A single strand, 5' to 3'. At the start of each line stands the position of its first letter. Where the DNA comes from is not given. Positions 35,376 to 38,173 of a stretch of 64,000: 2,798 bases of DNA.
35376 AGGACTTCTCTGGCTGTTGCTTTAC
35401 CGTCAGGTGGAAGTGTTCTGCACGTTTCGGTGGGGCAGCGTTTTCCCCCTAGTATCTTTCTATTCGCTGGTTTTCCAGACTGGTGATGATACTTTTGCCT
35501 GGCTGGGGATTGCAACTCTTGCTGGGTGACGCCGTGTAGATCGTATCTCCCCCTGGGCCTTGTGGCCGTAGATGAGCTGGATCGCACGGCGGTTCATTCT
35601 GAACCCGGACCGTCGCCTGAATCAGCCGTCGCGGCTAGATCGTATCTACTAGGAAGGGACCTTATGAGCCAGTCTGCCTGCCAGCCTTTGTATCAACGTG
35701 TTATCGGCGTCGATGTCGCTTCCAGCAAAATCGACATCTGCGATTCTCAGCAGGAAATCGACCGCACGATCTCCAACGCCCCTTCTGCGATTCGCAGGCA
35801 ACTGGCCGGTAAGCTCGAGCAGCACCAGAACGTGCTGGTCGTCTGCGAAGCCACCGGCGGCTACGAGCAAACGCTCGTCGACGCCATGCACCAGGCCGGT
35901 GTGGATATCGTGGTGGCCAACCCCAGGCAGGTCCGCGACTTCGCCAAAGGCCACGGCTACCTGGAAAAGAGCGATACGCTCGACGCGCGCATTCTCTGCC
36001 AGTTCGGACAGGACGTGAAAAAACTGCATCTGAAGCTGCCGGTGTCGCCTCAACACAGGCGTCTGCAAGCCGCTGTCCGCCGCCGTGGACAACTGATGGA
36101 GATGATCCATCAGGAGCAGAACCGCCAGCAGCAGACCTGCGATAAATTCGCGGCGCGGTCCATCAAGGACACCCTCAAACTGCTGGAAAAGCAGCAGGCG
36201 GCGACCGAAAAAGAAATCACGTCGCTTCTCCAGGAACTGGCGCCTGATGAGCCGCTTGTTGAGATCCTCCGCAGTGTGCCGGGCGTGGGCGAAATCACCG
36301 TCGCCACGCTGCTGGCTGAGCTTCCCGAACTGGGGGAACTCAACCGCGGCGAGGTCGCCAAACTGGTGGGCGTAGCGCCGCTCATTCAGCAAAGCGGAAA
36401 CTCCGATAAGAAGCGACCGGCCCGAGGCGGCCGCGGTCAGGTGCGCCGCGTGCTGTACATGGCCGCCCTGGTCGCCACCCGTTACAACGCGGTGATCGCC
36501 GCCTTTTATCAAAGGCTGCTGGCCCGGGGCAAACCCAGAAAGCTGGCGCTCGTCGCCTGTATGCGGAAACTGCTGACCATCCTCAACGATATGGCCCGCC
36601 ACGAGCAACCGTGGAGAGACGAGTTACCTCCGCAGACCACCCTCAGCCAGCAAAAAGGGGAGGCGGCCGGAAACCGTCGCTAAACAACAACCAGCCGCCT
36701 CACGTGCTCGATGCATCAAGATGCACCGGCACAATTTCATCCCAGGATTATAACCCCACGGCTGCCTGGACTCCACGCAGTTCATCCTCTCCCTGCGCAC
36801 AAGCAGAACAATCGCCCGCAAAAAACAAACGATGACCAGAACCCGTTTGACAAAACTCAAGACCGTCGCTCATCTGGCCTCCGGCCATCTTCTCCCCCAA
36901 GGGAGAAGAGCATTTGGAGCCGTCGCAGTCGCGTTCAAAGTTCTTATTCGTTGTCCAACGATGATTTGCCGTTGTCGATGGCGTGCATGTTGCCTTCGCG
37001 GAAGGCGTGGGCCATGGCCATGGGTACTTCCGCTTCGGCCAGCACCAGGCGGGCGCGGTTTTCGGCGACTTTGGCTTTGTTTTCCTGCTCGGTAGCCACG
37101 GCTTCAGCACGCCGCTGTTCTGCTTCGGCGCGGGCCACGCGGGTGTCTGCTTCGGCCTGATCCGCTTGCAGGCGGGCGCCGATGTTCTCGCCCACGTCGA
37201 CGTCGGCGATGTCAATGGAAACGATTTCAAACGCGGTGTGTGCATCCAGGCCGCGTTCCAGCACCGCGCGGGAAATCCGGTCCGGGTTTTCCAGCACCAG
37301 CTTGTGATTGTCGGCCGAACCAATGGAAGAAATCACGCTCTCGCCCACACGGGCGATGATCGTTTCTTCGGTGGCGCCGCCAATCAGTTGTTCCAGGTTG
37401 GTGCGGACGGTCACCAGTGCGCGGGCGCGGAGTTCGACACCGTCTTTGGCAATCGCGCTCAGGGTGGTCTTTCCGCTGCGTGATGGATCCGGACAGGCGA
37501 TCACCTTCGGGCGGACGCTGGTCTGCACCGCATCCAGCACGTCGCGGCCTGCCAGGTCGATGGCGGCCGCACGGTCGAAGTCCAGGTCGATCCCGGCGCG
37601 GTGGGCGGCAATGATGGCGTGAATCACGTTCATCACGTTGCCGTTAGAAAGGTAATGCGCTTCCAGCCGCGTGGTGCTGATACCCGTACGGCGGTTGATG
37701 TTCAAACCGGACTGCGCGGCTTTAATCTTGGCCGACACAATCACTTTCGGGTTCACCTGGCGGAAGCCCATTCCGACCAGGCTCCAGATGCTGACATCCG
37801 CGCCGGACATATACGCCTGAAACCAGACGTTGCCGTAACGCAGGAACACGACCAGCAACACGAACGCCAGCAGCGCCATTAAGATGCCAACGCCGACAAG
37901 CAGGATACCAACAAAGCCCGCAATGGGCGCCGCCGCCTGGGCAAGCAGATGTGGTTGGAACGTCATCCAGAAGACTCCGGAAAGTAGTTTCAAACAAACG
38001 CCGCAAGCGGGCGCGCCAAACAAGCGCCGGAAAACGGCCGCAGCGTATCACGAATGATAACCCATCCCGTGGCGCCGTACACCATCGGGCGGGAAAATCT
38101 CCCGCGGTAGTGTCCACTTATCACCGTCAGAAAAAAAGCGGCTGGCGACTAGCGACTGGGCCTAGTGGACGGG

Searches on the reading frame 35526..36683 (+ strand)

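Call 38: search_protein_families(library=pfam, proteins=[window:35526-36683:+], max_evalue=0.00001)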
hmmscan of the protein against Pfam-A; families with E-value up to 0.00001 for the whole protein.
window:35526-36683:+ (385 aa): 2 families
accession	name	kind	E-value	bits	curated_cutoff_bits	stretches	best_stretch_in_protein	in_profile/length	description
PF01548.23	DEDD_Tnp_IS110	-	9.3e-21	74.7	29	1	60-204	1-149/155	Transposase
PF02371.22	Transposase_20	-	1.9e-19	70.3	21.3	1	246-329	2-87/87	Transposase IS116/IS110/IS902 family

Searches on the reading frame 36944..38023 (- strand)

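Call 38: search_protein_families(library=pfam, proteins=[window:36944-38023:-], max_evalue=0.00001)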
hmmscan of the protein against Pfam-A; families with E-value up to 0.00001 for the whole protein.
window:36944-38023:- (359 aa): 1 family
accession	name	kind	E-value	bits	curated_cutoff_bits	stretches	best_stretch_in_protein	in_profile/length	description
PF12127.13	FloA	-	6.4e-130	433.3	34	1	48-350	3-293/314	Flotillin-like protein FloA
